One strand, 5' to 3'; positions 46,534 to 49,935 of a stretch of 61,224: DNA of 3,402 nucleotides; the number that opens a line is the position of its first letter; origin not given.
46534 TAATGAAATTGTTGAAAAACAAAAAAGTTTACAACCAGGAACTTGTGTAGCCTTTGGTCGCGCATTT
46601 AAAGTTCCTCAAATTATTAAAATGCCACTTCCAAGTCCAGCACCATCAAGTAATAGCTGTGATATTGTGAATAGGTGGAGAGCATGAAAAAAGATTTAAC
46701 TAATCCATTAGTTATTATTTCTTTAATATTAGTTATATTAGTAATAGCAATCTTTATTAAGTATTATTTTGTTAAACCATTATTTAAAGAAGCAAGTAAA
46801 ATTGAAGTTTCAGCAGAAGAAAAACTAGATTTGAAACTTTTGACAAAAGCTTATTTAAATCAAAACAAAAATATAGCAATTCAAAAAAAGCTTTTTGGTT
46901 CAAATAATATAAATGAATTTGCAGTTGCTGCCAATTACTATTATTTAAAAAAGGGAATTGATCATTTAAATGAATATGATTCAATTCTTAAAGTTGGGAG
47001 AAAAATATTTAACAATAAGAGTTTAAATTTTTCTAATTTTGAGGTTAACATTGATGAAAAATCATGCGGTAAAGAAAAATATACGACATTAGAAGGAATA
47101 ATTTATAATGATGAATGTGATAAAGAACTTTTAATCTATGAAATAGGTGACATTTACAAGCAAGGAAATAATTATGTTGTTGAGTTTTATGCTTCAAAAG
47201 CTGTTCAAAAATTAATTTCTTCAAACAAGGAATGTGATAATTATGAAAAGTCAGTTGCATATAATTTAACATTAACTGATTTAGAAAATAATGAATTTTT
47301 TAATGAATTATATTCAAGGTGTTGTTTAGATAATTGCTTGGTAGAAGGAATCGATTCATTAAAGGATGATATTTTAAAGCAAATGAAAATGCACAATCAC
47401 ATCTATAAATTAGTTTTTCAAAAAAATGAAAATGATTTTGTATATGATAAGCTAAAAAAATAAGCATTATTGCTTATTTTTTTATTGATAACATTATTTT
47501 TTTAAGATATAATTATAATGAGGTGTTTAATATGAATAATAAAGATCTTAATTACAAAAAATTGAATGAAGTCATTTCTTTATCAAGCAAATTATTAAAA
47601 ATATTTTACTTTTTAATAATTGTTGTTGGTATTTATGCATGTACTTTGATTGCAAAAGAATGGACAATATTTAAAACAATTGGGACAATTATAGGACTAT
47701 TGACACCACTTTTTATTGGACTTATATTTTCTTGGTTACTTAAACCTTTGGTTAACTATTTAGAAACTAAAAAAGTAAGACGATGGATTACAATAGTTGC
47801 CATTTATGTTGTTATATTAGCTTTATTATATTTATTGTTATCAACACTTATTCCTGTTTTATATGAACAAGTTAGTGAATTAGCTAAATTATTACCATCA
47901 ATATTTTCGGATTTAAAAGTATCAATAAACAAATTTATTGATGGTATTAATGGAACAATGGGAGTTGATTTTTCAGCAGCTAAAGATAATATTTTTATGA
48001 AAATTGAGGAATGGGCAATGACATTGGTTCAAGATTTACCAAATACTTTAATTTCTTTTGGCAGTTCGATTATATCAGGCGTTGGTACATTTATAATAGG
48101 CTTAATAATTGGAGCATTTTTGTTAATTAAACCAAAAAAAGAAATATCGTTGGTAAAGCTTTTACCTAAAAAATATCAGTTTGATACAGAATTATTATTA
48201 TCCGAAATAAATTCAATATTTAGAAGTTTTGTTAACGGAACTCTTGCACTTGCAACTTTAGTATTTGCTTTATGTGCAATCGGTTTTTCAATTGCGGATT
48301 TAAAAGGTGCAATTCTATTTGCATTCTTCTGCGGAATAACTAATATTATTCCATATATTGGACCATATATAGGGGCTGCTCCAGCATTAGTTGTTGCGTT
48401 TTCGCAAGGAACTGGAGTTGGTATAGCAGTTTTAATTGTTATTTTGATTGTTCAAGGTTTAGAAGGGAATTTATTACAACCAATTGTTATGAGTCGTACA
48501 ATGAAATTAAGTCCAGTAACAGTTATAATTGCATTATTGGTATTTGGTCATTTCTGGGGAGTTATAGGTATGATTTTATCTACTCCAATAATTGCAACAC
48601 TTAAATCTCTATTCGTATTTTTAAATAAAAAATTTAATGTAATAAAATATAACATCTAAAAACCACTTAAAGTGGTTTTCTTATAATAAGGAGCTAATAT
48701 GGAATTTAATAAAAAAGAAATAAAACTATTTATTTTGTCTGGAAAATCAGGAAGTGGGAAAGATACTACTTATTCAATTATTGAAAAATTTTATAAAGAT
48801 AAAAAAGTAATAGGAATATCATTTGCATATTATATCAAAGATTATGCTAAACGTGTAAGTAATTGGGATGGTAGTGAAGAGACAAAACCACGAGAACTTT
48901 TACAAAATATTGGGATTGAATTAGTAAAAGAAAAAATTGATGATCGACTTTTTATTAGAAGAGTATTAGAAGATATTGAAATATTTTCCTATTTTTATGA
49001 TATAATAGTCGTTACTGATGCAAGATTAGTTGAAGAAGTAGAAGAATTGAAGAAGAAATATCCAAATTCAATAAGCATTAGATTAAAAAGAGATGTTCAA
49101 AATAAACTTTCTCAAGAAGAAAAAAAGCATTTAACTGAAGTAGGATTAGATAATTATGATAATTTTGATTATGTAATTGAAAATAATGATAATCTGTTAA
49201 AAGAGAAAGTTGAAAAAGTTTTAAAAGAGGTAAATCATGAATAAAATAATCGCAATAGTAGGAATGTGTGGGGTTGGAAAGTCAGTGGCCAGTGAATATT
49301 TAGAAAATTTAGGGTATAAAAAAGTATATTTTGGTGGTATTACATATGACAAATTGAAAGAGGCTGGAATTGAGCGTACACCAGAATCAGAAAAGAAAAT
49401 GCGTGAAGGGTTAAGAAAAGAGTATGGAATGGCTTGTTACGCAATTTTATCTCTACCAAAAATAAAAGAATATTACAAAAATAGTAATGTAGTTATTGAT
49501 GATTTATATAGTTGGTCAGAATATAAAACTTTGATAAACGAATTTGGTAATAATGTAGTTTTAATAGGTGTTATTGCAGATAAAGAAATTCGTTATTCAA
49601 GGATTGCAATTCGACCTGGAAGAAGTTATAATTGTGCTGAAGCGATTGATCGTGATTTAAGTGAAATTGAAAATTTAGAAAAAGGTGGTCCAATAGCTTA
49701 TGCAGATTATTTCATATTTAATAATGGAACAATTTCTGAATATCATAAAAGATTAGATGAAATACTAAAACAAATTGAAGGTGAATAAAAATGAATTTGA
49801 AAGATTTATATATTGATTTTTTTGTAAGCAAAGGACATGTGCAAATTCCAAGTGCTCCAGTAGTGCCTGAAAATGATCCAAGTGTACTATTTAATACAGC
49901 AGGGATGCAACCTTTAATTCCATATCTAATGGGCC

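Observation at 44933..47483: HerA/FtsK-superfamily ATPase coupled to an uncharacterised membrane-anchored Cys-rich protein, occupying the slot where ffh normally follows ftsY-ylxM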

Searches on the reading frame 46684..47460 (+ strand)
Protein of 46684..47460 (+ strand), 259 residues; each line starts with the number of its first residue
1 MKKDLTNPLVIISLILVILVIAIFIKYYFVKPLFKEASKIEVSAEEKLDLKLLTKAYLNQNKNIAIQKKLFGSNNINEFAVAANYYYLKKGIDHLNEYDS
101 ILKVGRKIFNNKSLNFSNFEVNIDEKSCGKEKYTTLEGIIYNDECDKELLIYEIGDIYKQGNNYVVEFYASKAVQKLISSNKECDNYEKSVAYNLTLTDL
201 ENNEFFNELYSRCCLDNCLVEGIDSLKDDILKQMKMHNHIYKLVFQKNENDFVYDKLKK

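Call 3: search_protein_families(library=pfam, proteins=[window:46684-47460:+], max_evalue=0.01)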
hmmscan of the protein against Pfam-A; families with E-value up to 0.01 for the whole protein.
window:46684-47460:+ (259 aa): 0 families

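Call 4: search_protein_families(library=padloc, proteins=[window:46684-47460:+], max_evalue=0.1)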
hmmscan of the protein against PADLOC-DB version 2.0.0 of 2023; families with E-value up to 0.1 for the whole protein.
window:46684-47460:+ (259 aa): 1 family
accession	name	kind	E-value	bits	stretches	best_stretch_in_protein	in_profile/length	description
PDLC01578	Cmr5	-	0.0013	16.8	1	155-235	35-112/136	CAS-III-B; effector_SS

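Call 5: search_protein_families(library=ncbifam, proteins=[window:46684-47460:+], max_evalue=0.01)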
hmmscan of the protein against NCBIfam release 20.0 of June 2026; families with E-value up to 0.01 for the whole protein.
window:46684-47460:+ (259 aa): 0 families

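Call 6: find_homologous_proteins(query=window:46684-47460:+, max_evalue=0.001)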
Query window:46684-47460:+ (259 aa): 8 proteins with E <= 0.001 among 563 candidates.
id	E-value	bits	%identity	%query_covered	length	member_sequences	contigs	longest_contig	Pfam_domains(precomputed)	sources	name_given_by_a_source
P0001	5.0e-161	552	100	100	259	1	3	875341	-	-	-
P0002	1.5e-77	279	53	100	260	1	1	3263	-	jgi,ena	-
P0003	6.6e-76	273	51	100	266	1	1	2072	-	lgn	-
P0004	2.1e-75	272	50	100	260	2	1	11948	-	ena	-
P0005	7.2e-74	267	50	100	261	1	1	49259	-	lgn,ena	-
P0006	7.4e-65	237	52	100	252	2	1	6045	-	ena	-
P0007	9.2e-62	227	47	100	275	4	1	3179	-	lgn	-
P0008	1.0e-61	227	50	85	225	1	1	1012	-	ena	-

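Call 36: predict_structure(alignment_id=A2)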
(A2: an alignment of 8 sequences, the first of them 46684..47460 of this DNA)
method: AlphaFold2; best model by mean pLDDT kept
length: 259 residues; sequences in the alignment: 8
mean_pLDDT: 84.6   pTM: 0.77
mean pLDDT of the five models: 84.6, 84.1, 81.0, 80.2, 79.3
residues with pLDDT >= 90: 117; 70-90: 112; 50-70: 23; < 50: 7
segments of 3 or more residues with pLDDT < 50: 69-73
pLDDT, mean of each block of 10 residues (from residue 1): 63 87 78 67 95 93 66 66 93 90 92 81 67 79 81 95 95 91 87 94 93 82 89 92 92 91
secondary structure, 60 per line:
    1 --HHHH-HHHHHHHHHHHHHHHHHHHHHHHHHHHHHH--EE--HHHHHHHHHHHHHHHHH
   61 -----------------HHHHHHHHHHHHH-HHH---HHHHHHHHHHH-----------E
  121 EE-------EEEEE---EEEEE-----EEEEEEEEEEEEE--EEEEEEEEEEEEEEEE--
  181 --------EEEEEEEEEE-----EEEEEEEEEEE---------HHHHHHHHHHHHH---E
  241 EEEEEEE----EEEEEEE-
elements in order: H3-6 H8-37 H44-60 H78-90 H98-108 E120-122 E130-134 E138-142 E148-160 E163-178 E189-198 E204-214 H224-236 E240-247 E252-258
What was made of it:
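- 46684..47463 (+): Orphan-family bitopic protein, 259 aa. TM helix about aa 8-30; small helical region; beta-sheet domain with six Cys (C128, C145, C184 and C213 invariant). Judged a neighbour, not a partner. AF2 pLDDT 84.6 (call 36).
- Checked: Partner: 259 aa (46684-47463) with one N-terminal hydrophobic helix (AF2 helix 8-37, call 36) and exactly six Cys, all in the C-terminal half.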

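Call 42: fold_search(model_id=the predicted structure, library=pdb)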
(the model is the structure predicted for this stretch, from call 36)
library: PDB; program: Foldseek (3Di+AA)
matches with E <= 10: 958; with E <= 0.001: 0
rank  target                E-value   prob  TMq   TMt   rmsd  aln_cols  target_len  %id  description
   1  5hv3                  4.1e-02  0.06  0.11  0.05  21.3       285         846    8  Rifampin phosphotransferase G527Y mutant in complex with AMPPNP from Listeria monocytogenes (released 2016-03-30)
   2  6yfi_B                7.5e-02  0.08  0.11  0.15  17.6       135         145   12  Bacteriophage EMS014 coat protein (released 2020-09-02)
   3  7n4d_C                9.4e-02  0.06  0.09  0.15  19.1       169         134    9  Translation initiation factor eif-5a family protein from Naegleria fowleri ATCC 30863 (released 2021-06-23)
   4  6jzf_B                1.2e-01  0.35  0.21  0.33  17.8       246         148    9  Structure of the intermembrane space region of PARC6 (released 2020-05-06)
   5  8e1i_B                1.3e-01  0.04  0.10  0.09  19.8       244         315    8  Asp1 kinase in complex with ATP Mg 5-IP7 (released 2022-11-30)
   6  8e1j_B                1.3e-01  0.04  0.09  0.08  20.0       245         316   10  Asp1 kinase in complex with 1,5-IP8 (released 2022-11-30)
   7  3cpf_B                1.5e-01  0.06  0.10  0.16  18.3       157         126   14  Crystal structure of human eukaryotic translation initiation factor EIF5A (released 2008-04-15)
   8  5hv2                  1.6e-01  0.04  0.12  0.05  20.3       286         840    8  Rifampin phosphotransferase G527Y mutant from Listeria monocytogenes (released 2016-03-30)
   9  6q84_F                1.9e-01  0.08  0.09  0.17  18.1       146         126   10  Crystal structure of RanGTP-Pdr6-eIF5A export complex (released 2019-05-01)
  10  5i97_A                2.0e-01  0.13  0.17  0.27  16.9       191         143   12  Structural analysis and inhibition of TraE from the pKM101 type IV secretion system (released 2016-09-28)
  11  8e1h_B                2.2e-01  0.03  0.09  0.08  19.9       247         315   10  Asp1 kinase in complex with ADP Mg 5-IP7 (released 2022-11-30)
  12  7n4d_A                2.3e-01  0.04  0.09  0.14  20.6       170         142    6  Translation initiation factor eif-5a family protein from Naegleria fowleri ATCC 30863 (released 2021-06-23)
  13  9spi_SL               2.4e-01  0.09  0.12  0.20  18.5       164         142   12  CRYO-EM STRUCTURE OF HUMAN 80S RIBOSOME WITH A/P/E-SITE TRNA AND MRNA CONTAINING URIDINE (released 2026-01-21)
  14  6xsx                  2.4e-01  0.04  0.12  0.07  21.2       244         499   13  The structure of the catalytic module of the metalloprotease ZmpA from Clostridium perfringens (released 2021-02-03)
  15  9kyb_C                2.6e-01  0.07  0.10  0.16  18.0       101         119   10  PltBd1/PltBd2 heteropentameric holotoxin from S. diarizonae (released 2025-10-29)
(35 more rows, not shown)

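Call 43: search_protein_representatives(alignment_id=A2)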
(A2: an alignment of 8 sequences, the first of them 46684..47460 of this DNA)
Query: 8 sequences, 261 profile positions. Proteins with E-value up to 0.001 (for the whole library): 14; up to 1e-10: 10; up to 1e-30: 5. The best 14 are listed.
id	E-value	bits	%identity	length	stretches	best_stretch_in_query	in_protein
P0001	4.6e-118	409.8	-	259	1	1-260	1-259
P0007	1.5e-106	372.0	-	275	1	3-260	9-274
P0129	8.6e-97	340.0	-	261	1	1-260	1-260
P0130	2.4e-68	246.8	-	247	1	16-260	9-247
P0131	1.9e-62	227.4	-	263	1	12-260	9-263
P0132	1.5e-29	119.6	-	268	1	3-109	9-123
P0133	2.8e-27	112.2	-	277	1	17-258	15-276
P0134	4.4e-14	68.9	-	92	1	177-260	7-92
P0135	2.4e-12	63.3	-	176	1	36-113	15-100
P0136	1.0e-11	61.2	-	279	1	19-260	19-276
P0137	2.4e-10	56.7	-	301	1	44-258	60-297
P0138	9.4e-10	54.7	-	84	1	200-260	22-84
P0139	1.7e-09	53.9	-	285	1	9-259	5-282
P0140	1.8e-07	47.3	-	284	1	75-260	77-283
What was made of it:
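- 46684..47463 (+): Only 14 representatives among 1.84e9 proteins (call 43).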

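Call 44: find_encoding_contigs(protein=P0139, flank=5000, max_places=2)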
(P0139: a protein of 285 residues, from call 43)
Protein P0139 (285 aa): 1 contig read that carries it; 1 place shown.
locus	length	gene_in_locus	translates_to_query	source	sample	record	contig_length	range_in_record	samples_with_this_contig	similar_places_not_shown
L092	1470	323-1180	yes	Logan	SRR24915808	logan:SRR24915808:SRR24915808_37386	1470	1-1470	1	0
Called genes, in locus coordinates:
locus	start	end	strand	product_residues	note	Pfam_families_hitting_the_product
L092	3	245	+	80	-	?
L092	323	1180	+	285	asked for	-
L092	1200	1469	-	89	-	?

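Call 45: find_encoding_contigs(protein=P0136, flank=5000, max_places=2)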
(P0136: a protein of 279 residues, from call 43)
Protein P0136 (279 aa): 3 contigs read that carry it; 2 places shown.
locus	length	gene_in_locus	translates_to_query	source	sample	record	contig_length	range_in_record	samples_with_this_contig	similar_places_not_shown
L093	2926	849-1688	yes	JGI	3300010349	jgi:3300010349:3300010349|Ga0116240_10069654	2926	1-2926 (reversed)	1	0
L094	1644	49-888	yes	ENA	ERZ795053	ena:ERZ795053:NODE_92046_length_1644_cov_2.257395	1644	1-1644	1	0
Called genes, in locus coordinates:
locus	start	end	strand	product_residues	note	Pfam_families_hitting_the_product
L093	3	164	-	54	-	?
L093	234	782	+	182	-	PF01327:Pep_deformylase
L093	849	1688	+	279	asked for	-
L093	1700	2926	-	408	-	?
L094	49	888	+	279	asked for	-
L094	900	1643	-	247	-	?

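Call 46: find_encoding_contigs(protein=P0137, flank=5000, max_places=2)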
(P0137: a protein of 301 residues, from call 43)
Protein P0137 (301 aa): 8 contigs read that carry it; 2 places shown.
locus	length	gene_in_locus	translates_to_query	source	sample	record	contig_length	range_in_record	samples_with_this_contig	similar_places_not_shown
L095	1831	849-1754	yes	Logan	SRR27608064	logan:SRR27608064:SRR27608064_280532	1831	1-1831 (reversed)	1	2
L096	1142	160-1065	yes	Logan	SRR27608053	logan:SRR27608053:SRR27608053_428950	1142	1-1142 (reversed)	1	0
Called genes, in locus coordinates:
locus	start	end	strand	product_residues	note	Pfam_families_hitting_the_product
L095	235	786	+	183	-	PF01327:Pep_deformylase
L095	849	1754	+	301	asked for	-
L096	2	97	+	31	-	?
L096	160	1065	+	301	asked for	-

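Call 63: search_protein_families(library=phrogs, proteins=[window:46684-47460:+], max_evalue=0.01)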
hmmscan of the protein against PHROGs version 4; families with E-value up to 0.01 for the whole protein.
window:46684-47460:+ (259 aa): 0 families

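Call 66: fold_search(model_id=the predicted structure, library=viral)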
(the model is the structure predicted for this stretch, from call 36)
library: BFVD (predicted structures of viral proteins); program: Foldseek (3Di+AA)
matches with E <= 10: 950; with E <= 0.001: 0
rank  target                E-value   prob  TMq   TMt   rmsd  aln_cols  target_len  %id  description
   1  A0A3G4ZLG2            4.3e-02  0.06  0.09  0.13  20.5       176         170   12  Translation elongation factor KOW-like domain-containing protein [Terrestrivirus sp.]
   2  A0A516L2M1            4.6e-02  0.54  0.14  0.34  15.1       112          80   13  (no name in the UniProt tables at hand)
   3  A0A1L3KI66            4.6e-02  0.09  0.10  0.15  13.8       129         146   11  Uncharacterized protein [Beihai levi-like virus 9]
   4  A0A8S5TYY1            7.4e-02  0.54  0.17  0.29  14.1        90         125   11  Uncharacterized protein [Siphoviridae sp. ctnPP24]
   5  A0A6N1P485            8.8e-02  0.20  0.18  0.18  16.9       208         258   12  Putative orfan [Tupanvirus soda lake]
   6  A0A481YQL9            8.8e-02  0.11  0.17  0.09  21.1       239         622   10  Uncharacterized protein [Pithovirus LCDPAC01]
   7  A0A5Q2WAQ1            8.8e-02  0.09  0.10  0.06  12.4        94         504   10  (no name in the UniProt tables at hand)
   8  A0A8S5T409            1.0e-01  0.05  0.09  0.09  19.6       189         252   10  DNA binding protein [Myoviridae sp. ctqfO1]
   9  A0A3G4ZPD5            1.3e-01  0.16  0.17  0.18  19.4       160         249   12  Uncharacterized protein [Terrestrivirus sp.]
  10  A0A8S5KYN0            1.3e-01  0.08  0.10  0.15  17.1       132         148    9  Coat protein [ssRNA phage Gerhypos.2_24]
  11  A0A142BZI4            1.3e-01  0.06  0.14  0.13  24.5       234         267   13  (no name in the UniProt tables at hand)
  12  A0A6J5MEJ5            1.3e-01  0.04  0.11  0.12  17.3       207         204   11  Uncharacterized protein [uncultured Caudovirales phage]
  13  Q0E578                1.4e-01  0.87  0.19  0.18   4.3        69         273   10  31.3 kDa RNAseIII-like [Spodoptera frugiperda ascovirus 1a]
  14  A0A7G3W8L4            1.4e-01  0.28  0.16  0.21  13.4       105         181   11  Putative movment protein [Allium polerovirus A]
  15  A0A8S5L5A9            1.4e-01  0.08  0.10  0.16  17.7       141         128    7  Coat protein [ssRNA phage SRR5466725_11]
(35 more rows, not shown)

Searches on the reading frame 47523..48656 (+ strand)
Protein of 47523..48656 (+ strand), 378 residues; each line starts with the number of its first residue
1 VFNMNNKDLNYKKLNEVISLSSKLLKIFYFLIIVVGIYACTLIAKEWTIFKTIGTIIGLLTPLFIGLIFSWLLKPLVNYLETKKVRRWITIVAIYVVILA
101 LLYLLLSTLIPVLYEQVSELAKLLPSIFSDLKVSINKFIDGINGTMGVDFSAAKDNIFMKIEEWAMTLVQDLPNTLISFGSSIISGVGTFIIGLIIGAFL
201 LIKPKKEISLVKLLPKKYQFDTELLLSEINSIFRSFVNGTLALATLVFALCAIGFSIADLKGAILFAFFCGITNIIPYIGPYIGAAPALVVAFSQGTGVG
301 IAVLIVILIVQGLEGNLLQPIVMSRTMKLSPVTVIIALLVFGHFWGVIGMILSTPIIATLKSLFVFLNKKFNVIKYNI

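Call 3: search_protein_families(library=pfam, proteins=[window:47523-48656:+], max_evalue=0.01)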
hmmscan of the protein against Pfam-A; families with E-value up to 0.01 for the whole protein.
window:47523-48656:+ (378 aa): 2 families
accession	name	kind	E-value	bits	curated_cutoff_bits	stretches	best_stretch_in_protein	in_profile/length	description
PF01594.21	AI-2E_transport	-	1.8e-58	198.7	34.3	1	30-364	4-323/327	AI-2E family transporter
PF11282.13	DUF3082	-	0.00049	20.7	25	1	211-255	28-72/80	Protein of unknown function (DUF3082)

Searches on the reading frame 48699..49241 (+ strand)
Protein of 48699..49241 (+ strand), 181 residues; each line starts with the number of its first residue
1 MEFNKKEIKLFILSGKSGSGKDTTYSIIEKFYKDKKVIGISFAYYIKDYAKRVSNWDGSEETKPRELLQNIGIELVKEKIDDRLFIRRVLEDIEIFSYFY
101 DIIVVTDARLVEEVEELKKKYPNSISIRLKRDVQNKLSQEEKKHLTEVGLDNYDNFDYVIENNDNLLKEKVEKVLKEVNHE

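Call 3: search_protein_families(library=pfam, proteins=[window:48699-49241:+], max_evalue=0.01)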
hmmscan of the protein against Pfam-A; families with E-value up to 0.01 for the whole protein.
window:48699-49241:+ (181 aa): 2 families
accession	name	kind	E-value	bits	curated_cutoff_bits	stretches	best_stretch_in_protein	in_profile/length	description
PF21448.3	DNMK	-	2.7e-11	44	27.1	1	63-166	129-226/232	Deoxynucleotide monophosphate kinase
PF04275.20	P-mevalo_kinase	-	6.2e-06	26.6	33.8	1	13-122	1-113/114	Phosphomevalonate kinase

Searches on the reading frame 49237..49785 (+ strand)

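Call 3: search_protein_families(library=pfam, proteins=[window:49237-49785:+], max_evalue=0.01)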
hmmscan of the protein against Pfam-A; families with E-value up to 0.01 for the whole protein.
window:49237-49785:+ (183 aa): 1 family
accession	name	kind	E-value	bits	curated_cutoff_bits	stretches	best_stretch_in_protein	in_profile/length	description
PF13238.12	AAA_18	-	5.1e-11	43.6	29.4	1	5-131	1-116/128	AAA domain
